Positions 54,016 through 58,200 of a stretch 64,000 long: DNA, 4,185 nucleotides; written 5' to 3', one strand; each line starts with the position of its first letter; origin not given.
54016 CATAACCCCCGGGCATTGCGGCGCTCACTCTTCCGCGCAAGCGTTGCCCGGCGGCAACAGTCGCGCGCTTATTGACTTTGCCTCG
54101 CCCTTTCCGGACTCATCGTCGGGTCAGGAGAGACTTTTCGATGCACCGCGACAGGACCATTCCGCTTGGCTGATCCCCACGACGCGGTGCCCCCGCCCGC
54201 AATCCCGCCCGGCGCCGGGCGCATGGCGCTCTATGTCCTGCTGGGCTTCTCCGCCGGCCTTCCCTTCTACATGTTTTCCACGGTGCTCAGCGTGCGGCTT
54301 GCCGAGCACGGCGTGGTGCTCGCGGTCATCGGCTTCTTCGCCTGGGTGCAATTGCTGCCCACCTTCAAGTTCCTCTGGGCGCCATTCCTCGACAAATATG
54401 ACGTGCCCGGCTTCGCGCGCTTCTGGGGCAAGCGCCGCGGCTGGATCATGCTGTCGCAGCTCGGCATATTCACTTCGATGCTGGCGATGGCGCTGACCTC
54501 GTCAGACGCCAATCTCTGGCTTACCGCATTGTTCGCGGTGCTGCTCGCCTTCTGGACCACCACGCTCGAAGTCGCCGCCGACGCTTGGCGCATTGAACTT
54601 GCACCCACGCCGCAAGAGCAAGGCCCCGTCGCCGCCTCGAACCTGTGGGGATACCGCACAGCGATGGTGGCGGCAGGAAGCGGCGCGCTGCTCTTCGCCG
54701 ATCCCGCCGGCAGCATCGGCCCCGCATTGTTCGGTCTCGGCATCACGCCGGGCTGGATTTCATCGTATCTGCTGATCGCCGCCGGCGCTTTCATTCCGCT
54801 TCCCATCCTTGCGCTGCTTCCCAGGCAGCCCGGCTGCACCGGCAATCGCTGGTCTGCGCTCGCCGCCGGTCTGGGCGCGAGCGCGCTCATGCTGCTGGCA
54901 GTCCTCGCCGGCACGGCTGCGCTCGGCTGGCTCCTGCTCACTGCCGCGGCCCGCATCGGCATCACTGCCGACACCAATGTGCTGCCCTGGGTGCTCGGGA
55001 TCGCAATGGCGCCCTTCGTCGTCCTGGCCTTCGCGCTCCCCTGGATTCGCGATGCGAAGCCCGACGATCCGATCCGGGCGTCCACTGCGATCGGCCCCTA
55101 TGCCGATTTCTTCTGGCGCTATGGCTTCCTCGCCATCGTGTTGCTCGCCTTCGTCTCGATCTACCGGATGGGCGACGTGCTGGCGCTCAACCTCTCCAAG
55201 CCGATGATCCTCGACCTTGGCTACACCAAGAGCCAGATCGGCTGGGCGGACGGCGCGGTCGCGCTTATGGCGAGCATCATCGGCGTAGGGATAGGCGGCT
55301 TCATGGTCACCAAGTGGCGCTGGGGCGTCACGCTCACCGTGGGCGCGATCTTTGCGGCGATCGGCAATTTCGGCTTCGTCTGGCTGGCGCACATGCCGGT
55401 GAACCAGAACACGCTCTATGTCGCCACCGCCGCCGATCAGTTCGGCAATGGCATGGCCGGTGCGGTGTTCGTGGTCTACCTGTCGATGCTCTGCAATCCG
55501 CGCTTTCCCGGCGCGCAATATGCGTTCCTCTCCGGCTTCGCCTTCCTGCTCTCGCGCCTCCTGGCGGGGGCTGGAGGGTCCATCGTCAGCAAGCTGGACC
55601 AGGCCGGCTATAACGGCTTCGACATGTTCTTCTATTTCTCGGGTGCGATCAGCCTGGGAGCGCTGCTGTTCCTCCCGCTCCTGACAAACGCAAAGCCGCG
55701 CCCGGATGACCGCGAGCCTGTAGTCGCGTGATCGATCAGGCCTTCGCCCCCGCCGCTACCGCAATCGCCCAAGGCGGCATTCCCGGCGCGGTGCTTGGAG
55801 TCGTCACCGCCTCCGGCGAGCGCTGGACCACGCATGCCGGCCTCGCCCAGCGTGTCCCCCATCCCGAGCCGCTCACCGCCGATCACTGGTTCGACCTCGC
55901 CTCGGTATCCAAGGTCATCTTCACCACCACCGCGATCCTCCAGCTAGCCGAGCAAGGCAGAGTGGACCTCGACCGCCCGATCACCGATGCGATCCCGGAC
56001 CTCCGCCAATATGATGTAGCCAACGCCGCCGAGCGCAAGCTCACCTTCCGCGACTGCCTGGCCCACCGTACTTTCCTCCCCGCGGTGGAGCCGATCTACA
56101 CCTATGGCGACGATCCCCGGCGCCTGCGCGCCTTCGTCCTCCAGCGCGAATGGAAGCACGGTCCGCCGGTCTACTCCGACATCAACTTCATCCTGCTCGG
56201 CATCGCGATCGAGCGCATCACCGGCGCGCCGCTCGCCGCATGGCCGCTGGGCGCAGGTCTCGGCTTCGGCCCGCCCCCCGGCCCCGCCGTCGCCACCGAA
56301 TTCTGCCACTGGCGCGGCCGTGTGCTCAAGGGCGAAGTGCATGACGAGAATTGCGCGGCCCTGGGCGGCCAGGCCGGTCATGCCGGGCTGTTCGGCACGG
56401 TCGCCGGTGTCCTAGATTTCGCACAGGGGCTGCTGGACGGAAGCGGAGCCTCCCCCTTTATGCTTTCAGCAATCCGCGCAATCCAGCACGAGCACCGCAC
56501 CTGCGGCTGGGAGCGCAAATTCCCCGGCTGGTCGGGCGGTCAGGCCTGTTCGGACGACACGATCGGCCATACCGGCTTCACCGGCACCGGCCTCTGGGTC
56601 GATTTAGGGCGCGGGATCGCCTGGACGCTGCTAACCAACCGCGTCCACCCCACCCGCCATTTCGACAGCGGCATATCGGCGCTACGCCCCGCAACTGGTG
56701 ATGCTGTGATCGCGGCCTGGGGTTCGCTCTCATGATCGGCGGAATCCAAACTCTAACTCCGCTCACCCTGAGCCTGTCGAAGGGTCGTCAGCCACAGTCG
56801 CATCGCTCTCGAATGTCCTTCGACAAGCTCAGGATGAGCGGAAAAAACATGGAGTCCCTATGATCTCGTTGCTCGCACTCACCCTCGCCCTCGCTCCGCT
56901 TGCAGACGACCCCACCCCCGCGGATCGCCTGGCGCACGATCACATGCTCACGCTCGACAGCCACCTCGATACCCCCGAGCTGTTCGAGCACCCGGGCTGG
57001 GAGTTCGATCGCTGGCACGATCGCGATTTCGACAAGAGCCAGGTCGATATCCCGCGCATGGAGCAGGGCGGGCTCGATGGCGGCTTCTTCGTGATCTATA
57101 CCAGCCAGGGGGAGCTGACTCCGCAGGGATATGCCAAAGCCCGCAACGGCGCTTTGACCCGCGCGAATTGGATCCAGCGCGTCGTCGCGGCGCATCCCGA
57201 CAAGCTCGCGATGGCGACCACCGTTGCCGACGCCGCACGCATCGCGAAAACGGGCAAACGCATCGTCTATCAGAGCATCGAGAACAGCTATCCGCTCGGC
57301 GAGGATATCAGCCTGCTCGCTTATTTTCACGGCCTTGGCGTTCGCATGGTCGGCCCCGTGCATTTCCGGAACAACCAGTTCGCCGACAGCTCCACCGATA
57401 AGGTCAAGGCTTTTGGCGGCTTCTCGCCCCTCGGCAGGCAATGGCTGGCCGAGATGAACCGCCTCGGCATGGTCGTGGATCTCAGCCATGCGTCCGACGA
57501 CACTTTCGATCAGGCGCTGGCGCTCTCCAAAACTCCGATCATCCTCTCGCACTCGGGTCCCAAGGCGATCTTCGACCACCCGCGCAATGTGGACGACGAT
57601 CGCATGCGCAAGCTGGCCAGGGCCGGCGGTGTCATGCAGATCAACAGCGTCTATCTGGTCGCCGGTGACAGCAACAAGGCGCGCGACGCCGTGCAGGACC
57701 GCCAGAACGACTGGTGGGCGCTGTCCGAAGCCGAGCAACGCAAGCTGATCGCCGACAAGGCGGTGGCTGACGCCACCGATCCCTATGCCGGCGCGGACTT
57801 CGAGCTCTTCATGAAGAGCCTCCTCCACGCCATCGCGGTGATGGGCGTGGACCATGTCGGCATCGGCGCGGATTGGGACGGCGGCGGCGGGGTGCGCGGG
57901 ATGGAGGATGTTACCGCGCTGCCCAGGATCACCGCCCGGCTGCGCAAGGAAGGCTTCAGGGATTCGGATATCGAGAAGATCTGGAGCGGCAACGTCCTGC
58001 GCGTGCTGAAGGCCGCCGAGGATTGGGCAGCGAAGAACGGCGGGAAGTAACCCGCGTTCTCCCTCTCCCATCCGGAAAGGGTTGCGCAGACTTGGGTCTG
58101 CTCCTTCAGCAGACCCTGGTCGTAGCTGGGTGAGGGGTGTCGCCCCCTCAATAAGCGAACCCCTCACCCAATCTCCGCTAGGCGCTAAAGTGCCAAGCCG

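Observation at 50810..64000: Candidate peptidoglycan-peptide / D-amino-acid utilisation locus (PUL-like, TonB-fed)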

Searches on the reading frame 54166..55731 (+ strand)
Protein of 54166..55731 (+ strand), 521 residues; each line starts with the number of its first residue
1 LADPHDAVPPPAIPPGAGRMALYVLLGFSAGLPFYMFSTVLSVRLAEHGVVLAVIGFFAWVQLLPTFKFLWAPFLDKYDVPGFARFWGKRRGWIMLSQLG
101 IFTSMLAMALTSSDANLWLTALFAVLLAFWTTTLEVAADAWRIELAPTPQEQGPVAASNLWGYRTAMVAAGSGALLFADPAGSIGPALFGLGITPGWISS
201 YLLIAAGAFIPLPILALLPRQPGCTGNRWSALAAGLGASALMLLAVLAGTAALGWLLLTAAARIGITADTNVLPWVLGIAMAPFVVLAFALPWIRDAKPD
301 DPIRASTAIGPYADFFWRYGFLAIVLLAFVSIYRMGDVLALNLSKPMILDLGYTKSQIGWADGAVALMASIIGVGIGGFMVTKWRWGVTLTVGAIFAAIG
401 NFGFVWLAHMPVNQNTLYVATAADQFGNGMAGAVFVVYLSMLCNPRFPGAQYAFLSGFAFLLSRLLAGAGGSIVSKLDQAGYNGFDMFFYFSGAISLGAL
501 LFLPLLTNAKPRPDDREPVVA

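Call 3: search_protein_families(library=pfam, proteins=[window:54166-55731:+])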
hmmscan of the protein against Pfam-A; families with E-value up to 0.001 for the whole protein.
window:54166-55731:+ (521 aa): 1 family
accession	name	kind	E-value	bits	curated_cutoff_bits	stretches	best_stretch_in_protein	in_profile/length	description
PF07690.21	MFS_1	-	1.2e-06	28.2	33.4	1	335-514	9-179/347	Major Facilitator Superfamily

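Call 4: search_protein_families(library=ncbifam, proteins=[window:54166-55731:+])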
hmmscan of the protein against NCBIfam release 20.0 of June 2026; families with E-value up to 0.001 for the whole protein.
window:54166-55731:+ (521 aa): 4 families
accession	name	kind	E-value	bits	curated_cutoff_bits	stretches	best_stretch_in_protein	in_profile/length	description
TIGR00901.2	2A0125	subfamily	1.3e-99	333.7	350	1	19-503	5-414/417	AmpG family muropeptide MFS transporter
NF008867.0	PRK11902.1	equivalog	6.3e-47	160.4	656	2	19-180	14-170/419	muropeptide transporter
NF008238.0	PRK11010.1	equivalog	7.7e-43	147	756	2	19-179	13-168/492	muropeptide MFS transporter AmpG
TIGR02718.1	sider_RhtX_FptX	subfamily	6.3e-16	58.3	356.15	2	24-139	7-119/390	RhtX/FptX family siderophore transporter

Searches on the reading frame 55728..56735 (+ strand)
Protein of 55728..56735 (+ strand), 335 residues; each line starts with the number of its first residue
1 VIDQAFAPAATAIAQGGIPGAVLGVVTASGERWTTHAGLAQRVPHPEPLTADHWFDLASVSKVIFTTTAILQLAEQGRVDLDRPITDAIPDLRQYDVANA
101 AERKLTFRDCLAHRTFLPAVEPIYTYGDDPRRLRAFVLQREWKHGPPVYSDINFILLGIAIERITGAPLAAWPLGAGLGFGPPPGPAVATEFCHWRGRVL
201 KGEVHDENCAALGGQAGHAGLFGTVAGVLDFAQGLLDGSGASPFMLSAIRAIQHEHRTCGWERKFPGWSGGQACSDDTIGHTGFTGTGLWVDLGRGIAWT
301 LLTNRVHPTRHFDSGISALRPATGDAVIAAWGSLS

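Call 3: search_protein_families(library=pfam, proteins=[window:55728-56735:+])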
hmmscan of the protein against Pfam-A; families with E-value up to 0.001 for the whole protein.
window:55728-56735:+ (335 aa): 1 family
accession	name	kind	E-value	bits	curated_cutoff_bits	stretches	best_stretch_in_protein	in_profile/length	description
PF00144.29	Beta-lactamase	-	2.7e-35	122.5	27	1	13-313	9-318/329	Beta-lactamase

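Call 4: search_protein_families(library=ncbifam, proteins=[window:55728-56735:+])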
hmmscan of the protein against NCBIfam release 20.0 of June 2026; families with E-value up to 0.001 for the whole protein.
window:55728-56735:+ (335 aa): 7 families
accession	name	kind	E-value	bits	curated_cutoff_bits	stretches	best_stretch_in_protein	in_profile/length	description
NF002968.0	PRK03642.1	equivalog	2.3e-22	79.5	385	2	191-307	269-397/432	penicillin binding protein PBP4B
NF052559.1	MthAcHydAcmB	equivalog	1.6e-10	40.3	550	1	14-100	20-104/391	methyl acetate hydrolase AcmB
NF033575.1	blaRHO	exception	5.8e-10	38.7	825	1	10-159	37-178/380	RHO family class C beta-lactamase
NF033085.1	bla_class_C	equivalog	3.9e-06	25.9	415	1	11-99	14-99/356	class C beta-lactamase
NF047361.1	blaASDC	exception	0.00037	19.6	850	1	2-102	40-134/394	ASDC family class C beta-lactamase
NF050070.1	blaAVDC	exception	0.00073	18.7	880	1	2-101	41-134/392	AVDC family class C beta-lactamase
NF045671.1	blaPNC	exception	0.00077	18.4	750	1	11-92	55-133/401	PNC family class C beta-lactamase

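Call 41: search_solved_structures(query=window:55728-56735:+, max_evalue=1e-8)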
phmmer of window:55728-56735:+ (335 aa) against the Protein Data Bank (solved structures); distinct sequences matched with E-value up to 1e-8: 4.
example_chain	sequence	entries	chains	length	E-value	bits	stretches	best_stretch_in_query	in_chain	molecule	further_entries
7mqn_A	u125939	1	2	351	1.4e-10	44.5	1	7-166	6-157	Beta-lactamase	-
4y7p_A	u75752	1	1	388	1.9e-10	44.1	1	14-169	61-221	Alkaline D-peptidase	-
7spn_A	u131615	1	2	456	2.5e-10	43.7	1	13-169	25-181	IS11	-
3wwx_A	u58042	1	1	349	4.4e-09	39.6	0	10-169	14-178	S12 family peptidase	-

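Call 62: find_homologous_proteins(query=window:55728-56735:+, max_evalue=1e-10)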
Query window:55728-56735:+ (335 aa): 7862 proteins with E <= 1e-10 among 8000 candidates; the best 120 are listed.
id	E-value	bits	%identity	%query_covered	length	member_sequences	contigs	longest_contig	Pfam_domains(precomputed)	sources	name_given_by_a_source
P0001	4.3e-228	775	100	100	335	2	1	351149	PF00144.30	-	-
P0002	1.6e-196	671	86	99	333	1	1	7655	PF00144.30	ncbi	-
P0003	1.2e-194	665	86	99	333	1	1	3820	PF00144.30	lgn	-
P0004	1.5e-192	658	84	99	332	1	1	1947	PF00144.30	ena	-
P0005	5.0e-192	656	85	99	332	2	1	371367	PF00144.30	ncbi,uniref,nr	ncbi:serine hydrolase domain-containing protein [Sphingomonas soli]|uniref:serine hydrolase domain-c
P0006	1.1e-191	655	83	100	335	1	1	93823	PF00144.30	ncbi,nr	ncbi:MAG: class A beta-lactamase-related serine hydrolase [Sphingomonadales bacterium]|nr:MAG: class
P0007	1.1e-191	655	85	99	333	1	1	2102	PF00144.30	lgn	-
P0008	2.6e-191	654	84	100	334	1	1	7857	PF00144.30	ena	-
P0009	6.6e-191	653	84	100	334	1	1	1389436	PF00144.30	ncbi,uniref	ncbi:serine hydrolase domain-containing protein [Sphingomonas sp. DT-204]|uniref:serine hydrolase do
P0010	2.3e-190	651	84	99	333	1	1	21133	PF00144.30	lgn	-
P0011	1.1e-189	649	84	99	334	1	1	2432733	PF00144.30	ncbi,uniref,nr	ncbi:MAG: beta-lactamase family protein [Sphingomonas sp.]|uniref:serine hydrolase domain-containing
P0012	2.0e-189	648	84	99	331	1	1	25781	PF00144.30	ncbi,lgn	ncbi:MAG: serine hydrolase [Pseudomonadota bacterium]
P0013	3.2e-189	647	84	99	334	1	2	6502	PF00144.30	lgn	-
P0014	4.2e-189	647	83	99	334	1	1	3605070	PF00144.30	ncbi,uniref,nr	ncbi:serine hydrolase domain-containing protein [Sphingomonas sp. M1-B02]|uniref:serine hydrolase do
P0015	7.2e-189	646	83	100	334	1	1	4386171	PF00144.30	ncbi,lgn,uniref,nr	ncbi:beta-lactamase family protein [Sphingomonas cannabina]|uniref:serine hydrolase domain-containin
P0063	1.6e-182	625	82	95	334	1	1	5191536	PF00144.30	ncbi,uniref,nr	ncbi:serine hydrolase domain-containing protein [Sphingomonas hengshuiensis]|uniref:Esterase n=1 Tax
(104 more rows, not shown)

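Call 64: find_encoding_contigs(protein=P0015, flank=10000, max_places=1)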
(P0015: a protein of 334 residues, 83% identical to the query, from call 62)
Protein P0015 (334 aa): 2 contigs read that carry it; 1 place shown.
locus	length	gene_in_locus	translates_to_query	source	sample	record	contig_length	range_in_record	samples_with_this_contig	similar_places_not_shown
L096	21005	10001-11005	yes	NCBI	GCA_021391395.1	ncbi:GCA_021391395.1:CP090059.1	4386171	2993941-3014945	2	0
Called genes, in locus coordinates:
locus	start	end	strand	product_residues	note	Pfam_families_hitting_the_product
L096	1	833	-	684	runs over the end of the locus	PF07715:Plug, PF00593:TonB_dep_Rec_b-barrel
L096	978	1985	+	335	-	PF00356:LacI, PF00532:Peripla_BP_1, PF13407:Peripla_BP_4, PF13377:Peripla_BP_3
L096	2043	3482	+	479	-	PF10091:Glycoamylase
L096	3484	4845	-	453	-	PF07690:MFS_1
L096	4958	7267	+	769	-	PF17678:Glyco_hydro_92N, PF07971:Glyco_hydro_92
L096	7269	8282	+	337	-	PF00389:2-Hacid_dh, PF02826:2-Hacid_dh_C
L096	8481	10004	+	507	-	PF07690:MFS_1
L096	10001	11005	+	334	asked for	PF00144:Beta-lactamase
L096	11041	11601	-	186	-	-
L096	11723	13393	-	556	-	PF04616:Glyco_hydro_43, PF17851:GH43_C2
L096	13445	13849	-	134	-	PF03203:MerC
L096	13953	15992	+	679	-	PF07715:Plug, PF00593:TonB_dep_Rec_b-barrel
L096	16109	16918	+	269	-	PF00392:GntR, PF07729:FCD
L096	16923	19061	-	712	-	PF07715:Plug, PF00593:TonB_dep_Rec_b-barrel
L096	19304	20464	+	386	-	PF00155:Aminotran_1_2, PF01053:Cys_Met_Meta_PP (weak), PF01212:Beta_elim_lyase (weak)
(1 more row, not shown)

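Call 65: find_encoding_contigs(protein=P0063, flank=10000, max_places=1)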
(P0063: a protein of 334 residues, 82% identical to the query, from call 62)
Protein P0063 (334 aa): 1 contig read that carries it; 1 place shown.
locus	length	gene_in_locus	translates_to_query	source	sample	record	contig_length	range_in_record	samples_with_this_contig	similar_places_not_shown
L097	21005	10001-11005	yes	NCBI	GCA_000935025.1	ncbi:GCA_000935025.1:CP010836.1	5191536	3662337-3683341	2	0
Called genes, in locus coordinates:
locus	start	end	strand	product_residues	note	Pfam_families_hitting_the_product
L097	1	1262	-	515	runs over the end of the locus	-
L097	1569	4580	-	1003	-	PF07715:Plug, PF00593:TonB_dep_Rec_b-barrel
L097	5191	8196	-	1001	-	PF07715:Plug, PF00593:TonB_dep_Rec_b-barrel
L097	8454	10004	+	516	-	PF07690:MFS_1 (weak)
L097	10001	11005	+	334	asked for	PF00144:Beta-lactamase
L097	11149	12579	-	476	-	PF02113:Peptidase_S13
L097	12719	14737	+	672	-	PF12146:Hydrolase_4 (faint), PF26549:Tricorn_N (faint), PF26550:Tricorn_2nd (weak), PF00930:DPPIV_N (weak), PF20434:BD-FAE (weak), PF00561:Abhydrolase_1 (weak), PF01738:DLH, PF00326:Peptidase_S9, +2 more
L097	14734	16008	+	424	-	PF01979:Amidohydro_1, PF07969:Amidohydro_3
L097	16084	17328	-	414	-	PF00375:SDF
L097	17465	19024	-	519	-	PF07969:Amidohydro_3, PF01979:Amidohydro_1 (weak)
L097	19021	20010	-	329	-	PF02746:MR_MLE_N, PF13378:MR_MLE_C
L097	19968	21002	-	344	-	PF17396:DUF1611_N, PF07755:DUF1611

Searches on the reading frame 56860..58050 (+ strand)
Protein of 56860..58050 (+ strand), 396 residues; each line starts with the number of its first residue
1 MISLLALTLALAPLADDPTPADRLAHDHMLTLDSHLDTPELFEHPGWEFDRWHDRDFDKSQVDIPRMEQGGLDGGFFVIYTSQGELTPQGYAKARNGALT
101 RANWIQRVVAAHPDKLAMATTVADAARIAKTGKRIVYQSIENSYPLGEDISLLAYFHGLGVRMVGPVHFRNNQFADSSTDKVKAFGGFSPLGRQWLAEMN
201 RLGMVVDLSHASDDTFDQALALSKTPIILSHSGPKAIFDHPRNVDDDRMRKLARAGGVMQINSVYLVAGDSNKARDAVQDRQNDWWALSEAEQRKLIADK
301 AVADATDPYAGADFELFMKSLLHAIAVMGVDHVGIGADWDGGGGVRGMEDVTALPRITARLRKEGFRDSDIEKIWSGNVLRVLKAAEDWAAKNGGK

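Call 3: search_protein_families(library=pfam, proteins=[window:56860-58050:+])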
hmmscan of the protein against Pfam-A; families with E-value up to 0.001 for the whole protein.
window:56860-58050:+ (396 aa): 1 family
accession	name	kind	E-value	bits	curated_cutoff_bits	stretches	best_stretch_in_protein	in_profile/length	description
PF01244.27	Peptidase_M19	-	1.8e-93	313.7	26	1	26-384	3-318/319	Membrane dipeptidase (Peptidase family M19)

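Call 4: search_protein_families(library=ncbifam, proteins=[window:56860-58050:+])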
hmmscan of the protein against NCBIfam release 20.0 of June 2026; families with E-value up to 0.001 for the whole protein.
window:56860-58050:+ (396 aa): 0 families

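Call 76: search_solved_structures(query=window:56860-58050:+, max_evalue=1e-10)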
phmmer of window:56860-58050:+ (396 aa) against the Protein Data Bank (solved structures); distinct sequences matched with E-value up to 1e-10: 15.
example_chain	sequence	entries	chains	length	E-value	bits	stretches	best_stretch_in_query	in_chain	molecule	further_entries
2rag_A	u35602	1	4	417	4.8e-134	450.3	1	15-390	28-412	Dipeptidase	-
3b40_A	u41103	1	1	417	7e-47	163.3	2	25-262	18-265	Probable dipeptidase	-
3id7_A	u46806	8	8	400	9.6e-44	153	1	32-389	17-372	Dipeptidase | renal dipeptidase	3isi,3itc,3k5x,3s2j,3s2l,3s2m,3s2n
5lx0_A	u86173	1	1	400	1.6e-40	142.4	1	30-272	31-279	Dipeptidase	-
5lwz_A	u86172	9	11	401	1.6e-40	142.4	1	30-272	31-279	Dipeptidase | Dipeptidase gliJ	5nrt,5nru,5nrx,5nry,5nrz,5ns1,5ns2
5lx7_A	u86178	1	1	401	4.5e-40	140.9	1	53-272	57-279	Dipeptidase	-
5lx4_A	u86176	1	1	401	5.8e-40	140.6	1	53-272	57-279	Dipeptidase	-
5lx1_A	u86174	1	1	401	2.1e-39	138.8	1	30-272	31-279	Dipeptidase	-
3fdg_A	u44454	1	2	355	2.1e-29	105.8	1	43-263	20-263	Dipeptidase AC. Metallo peptidase. MEROPS family M19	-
3ly0_A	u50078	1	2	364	2.2e-29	105.7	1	40-263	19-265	Dipeptidase AC. Metallo peptidase. MEROPS family M19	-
9h0b_B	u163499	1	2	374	7e-29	104.1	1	61-264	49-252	Dipeptidase 1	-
6vgo_A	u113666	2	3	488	2e-27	99.3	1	32-262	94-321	Dipeptidase 3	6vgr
1itq_A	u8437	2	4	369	3e-27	98.7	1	48-274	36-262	RENAL DIPEPTIDASE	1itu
2i5g_A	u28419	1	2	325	8.2e-20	74.2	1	108-384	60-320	amidohydrolase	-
3neh_A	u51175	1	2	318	2.2e-11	46.5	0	139-256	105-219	Renal dipeptidase family protein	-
